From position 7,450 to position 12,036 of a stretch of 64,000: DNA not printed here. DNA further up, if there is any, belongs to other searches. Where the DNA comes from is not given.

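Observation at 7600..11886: Roco-like 1428-aa protein in which both the GTPase-like and kinase-like domains look catalytically dead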

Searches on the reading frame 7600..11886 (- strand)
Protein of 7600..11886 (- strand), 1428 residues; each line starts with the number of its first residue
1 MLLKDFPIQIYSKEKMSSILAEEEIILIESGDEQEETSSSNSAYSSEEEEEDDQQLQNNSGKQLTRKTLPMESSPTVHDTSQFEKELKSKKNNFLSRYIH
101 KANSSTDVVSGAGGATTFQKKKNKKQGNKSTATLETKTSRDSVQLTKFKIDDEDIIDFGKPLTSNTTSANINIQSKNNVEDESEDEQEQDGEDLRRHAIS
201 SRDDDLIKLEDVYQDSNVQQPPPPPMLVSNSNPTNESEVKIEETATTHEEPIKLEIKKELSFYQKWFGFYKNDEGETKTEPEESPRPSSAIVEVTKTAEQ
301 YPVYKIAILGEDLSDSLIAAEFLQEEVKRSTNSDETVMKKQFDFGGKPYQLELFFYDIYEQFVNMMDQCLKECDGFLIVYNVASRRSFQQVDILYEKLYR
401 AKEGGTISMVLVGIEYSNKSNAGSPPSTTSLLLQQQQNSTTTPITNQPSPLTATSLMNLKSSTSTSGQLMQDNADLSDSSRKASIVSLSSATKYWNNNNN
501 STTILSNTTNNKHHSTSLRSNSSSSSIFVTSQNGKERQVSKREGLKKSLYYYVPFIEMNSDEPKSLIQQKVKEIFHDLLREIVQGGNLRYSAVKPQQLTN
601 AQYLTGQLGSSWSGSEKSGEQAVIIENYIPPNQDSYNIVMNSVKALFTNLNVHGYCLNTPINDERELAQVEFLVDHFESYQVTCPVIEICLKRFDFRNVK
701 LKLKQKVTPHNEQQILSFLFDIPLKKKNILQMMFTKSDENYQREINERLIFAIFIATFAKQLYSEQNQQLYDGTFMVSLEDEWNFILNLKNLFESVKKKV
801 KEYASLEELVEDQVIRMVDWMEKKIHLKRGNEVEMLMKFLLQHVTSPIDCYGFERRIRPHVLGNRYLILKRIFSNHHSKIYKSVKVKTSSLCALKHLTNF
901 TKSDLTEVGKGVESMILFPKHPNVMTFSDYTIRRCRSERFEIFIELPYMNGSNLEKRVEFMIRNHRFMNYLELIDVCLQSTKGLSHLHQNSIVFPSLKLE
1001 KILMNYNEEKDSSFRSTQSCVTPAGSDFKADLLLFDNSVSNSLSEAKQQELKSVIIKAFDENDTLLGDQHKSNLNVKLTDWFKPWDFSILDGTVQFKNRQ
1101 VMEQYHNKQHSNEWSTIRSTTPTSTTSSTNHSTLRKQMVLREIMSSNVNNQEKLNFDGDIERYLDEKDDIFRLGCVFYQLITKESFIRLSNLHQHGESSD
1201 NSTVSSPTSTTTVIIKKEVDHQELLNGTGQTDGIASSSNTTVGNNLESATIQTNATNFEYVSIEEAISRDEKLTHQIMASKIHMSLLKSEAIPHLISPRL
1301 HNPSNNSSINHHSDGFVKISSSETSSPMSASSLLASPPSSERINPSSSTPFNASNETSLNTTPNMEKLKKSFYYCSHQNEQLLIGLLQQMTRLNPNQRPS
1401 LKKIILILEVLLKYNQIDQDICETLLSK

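Call 3: search_protein_families(library=pfam, proteins=[window:7600-11886:-], max_evalue=10)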
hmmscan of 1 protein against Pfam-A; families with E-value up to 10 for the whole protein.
window:7600-11886:- (1428 aa): 3 families
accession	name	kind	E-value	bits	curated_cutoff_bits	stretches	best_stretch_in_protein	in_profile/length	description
PF00069.31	Pkinase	-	3.1e-10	40.3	31.7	2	877-1007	12-134/263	Protein kinase domain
PF00071.28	Ras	-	2.4e-09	37.4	21.6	1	317-414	14-112/162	Ras family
PF07714.23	PK_Tyr_Ser-Thr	-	3.8e-06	26.8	23.1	1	881-1007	16-138/258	Protein tyrosine and serine/threonine kinase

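Call 4: search_solved_structures(query=window:7603-11886:-, max_evalue=1, show_alignments=3)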
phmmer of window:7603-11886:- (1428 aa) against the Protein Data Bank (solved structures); distinct sequences matched with E-value up to 1: 478 (the best 60 are shown).
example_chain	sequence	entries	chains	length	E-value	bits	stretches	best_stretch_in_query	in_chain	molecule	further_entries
3kko_A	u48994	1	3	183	1.1e-09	39.7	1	297-413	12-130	Ras-related protein M-Ras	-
3pir_A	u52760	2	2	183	2.6e-09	38.4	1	297-413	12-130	Ras-related protein M-Ras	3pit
3kkp_A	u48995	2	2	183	3.4e-09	38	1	297-413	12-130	Ras-related protein M-Ras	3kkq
1x1r_A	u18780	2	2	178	4.8e-09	37.5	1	298-413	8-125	Ras-related protein M-Ras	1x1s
7upi_A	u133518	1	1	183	3.1e-08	34.8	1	298-413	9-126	Ras-related protein M-Ras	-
9mez_A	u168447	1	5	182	3.2e-08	34.8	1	298-413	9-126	Ras-related protein M-Ras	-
7tvf_E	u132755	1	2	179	3.3e-08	34.8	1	298-413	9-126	Ras-related protein M-Ras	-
7sd0_B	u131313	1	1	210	3.9e-08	34.5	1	298-413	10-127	Ras-related protein M-Ras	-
7txh_A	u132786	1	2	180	4.2e-08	34.4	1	298-413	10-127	Ras-related protein M-Ras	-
9c1a_A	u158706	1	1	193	4.3e-08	34.4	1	298-413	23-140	Ras-related protein M-Ras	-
9c1b_A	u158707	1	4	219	4.6e-08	34.3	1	298-413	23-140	Ras-related protein M-Ras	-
9o0p_A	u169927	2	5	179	4.6e-08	34.3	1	298-413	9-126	Ras-related protein M-Ras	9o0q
4m8n_E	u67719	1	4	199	7.5e-08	33.6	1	303-414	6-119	Ras-related protein Rap-1b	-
1kao_A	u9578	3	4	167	8.6e-08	33.4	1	304-420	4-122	RAP2A | PROTEIN (G protein RAP2A)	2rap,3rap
9b4r_A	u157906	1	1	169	1.2e-07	32.9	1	302-413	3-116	Ras-related protein M-Ras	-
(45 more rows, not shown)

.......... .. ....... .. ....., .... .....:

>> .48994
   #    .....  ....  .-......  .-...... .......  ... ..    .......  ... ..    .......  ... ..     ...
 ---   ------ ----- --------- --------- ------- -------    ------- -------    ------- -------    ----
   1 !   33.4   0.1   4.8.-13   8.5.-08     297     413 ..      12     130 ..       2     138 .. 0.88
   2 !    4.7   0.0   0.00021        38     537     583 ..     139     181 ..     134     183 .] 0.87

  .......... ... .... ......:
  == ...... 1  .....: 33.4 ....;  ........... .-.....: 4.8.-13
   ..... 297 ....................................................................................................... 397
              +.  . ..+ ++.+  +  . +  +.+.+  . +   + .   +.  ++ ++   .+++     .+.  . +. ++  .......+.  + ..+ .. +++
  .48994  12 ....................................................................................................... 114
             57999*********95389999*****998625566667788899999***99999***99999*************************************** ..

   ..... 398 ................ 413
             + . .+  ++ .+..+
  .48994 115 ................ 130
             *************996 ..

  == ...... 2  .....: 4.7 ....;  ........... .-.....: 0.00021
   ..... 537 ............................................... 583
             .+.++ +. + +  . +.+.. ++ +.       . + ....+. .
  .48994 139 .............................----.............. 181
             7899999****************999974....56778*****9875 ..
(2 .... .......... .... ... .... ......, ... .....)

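Call 5: find_homologous_proteins(query=window:7603-11886:-, max_evalue=0.001)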
Query window:7603-11886:- (1428 aa): 2 proteins with E <= 0.001 among 8000 candidates.
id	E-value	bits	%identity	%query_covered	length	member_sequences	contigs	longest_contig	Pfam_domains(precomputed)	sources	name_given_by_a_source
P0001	2.9e-289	981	46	64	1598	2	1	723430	PF00069.32,PF00071.29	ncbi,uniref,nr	ncbi:hypothetical protein FDP41_003237 [Naegleria fowleri]|uniref:non-specific serine/threonine prot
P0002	1.7e-274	932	43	84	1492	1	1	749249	PF07714.24,PF00069.32,PF00071.29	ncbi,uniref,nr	ncbi:hypothetical protein C9374_000087 [Naegleria lovaniensis]|uniref:non-specific serine/threonine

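Call 8: find_encoding_contigs(protein=window:7603-11886:-, flank=5000, max_places=3)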
Protein window:7603-11886:- (1428 aa): no gene with exactly this product is on record in the collection.

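Call 28: find_encoding_contigs(protein=P0001, flank=8000, max_places=2)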
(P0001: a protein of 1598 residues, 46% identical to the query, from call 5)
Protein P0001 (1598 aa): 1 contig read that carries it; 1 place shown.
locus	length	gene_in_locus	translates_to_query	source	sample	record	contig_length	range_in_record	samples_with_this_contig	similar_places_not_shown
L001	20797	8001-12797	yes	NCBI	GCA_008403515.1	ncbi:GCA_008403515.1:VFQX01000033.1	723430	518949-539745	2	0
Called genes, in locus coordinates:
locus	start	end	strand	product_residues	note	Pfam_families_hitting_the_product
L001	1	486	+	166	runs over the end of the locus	-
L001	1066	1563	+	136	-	PF09360:zf-CDGSH (weak)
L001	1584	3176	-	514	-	PF10474:Syndetin_C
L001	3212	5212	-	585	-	PF10475:Vps54_N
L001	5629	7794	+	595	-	PF02219:MTHFR, PF21895:MTHFR_C, PF21897:DUF6919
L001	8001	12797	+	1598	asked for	PF00071:Ras (weak), PF00069:Pkinase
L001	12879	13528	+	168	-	PF06094:GGACT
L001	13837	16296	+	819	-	PF01496:V_ATPase_I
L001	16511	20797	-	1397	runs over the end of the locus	PF13872:AAA_34, PF00176:SNF2-rel_dom, PF04851:ResIII, PF11496:HDA2-3, PF00271:Helicase_C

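Call 35: search_protein_families(library=pfam, alignment_id=A3, max_evalue=10)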
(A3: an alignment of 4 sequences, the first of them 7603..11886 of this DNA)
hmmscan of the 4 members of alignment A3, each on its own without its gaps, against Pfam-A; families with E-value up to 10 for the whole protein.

A. member 1, window:7603-11886:- (1428 aa): 3 families
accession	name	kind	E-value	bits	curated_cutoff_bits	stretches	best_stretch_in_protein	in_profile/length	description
PF00069.31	Pkinase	-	3.1e-10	40.3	31.7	2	877-1007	12-134/263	Protein kinase domain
PF00071.28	Ras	-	2.4e-09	37.4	21.6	1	317-414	14-112/162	Ras family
PF07714.23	PK_Tyr_Ser-Thr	-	3.8e-06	26.8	23.1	1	881-1007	16-138/258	Protein tyrosine and serine/threonine kinase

B. families by the number of members that match (of 4 scanned): 4 families
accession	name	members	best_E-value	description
PF00069.31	Pkinase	4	2.8e-17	Protein kinase domain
PF07714.23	PK_Tyr_Ser-Thr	4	2.2e-09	Protein tyrosine and serine/threonine kinase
PF00071.28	Ras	4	2.4e-09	Ras family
PF05764.18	YL1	2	0.00093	YL1 nuclear protein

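Call 36: search_protein_families(library=ncbifam, proteins=[window:7603-11886:-], max_evalue=1)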
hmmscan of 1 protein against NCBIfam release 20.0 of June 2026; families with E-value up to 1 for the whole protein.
window:7603-11886:- (1428 aa): 1 family
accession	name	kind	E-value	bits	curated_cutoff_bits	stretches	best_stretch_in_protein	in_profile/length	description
NF033948.0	AcrIIA3_fam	equivalog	0.03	14.4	70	1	756-828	7-80/119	anti-CRISPR protein AcrIIA3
